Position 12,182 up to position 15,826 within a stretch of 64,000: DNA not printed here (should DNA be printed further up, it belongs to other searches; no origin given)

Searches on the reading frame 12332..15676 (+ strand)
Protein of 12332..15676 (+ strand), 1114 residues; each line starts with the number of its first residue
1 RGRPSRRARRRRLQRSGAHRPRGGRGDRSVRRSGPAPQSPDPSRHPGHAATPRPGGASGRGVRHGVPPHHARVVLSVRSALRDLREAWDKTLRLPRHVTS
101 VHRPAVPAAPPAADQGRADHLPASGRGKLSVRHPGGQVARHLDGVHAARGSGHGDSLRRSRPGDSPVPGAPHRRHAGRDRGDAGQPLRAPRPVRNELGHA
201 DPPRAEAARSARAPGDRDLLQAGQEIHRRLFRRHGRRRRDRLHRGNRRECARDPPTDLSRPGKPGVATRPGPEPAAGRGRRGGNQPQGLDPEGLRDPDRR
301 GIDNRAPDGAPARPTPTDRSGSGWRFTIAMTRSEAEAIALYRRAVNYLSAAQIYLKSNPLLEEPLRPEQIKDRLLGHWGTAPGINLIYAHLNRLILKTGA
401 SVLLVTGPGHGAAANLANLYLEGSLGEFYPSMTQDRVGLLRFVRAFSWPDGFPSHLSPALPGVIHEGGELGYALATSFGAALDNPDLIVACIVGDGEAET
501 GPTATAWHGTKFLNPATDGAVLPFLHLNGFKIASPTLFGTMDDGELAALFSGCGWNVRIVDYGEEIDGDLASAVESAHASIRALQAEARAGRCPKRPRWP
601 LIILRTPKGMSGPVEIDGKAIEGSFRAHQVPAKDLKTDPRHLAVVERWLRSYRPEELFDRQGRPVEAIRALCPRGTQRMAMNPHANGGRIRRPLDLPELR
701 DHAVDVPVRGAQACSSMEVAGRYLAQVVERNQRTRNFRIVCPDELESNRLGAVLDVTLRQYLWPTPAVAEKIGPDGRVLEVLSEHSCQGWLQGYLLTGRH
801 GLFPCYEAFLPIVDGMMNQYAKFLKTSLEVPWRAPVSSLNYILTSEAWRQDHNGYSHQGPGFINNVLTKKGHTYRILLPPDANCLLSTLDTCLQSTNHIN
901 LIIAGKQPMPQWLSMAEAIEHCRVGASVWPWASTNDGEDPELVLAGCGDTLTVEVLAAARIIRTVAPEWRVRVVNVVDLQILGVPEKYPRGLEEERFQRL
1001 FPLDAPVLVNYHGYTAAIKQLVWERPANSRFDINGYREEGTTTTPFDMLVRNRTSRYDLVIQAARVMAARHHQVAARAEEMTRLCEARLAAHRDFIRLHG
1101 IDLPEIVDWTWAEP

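Call 59: search_protein_families(library=pfam, proteins=[window:12332-15676:+], max_evalue=0.00001)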
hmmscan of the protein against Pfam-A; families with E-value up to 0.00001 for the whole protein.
window:12332-15676:+ (1114 aa): 3 families
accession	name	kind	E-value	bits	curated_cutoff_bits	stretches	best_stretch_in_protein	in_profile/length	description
PF09364.15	XFP_N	-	1.4e-144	481.8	23.7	1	332-689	4-363/364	XFP N-terminal domain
PF03894.20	XFP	-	1e-77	260.3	22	1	719-895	2-177/177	D-xylulose 5-phosphate/D-fructose 6-phosphate phosphoketolase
PF09363.15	XFP_C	-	1.3e-74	250.5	23.4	1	906-1111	1-202/202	XFP C-terminal domain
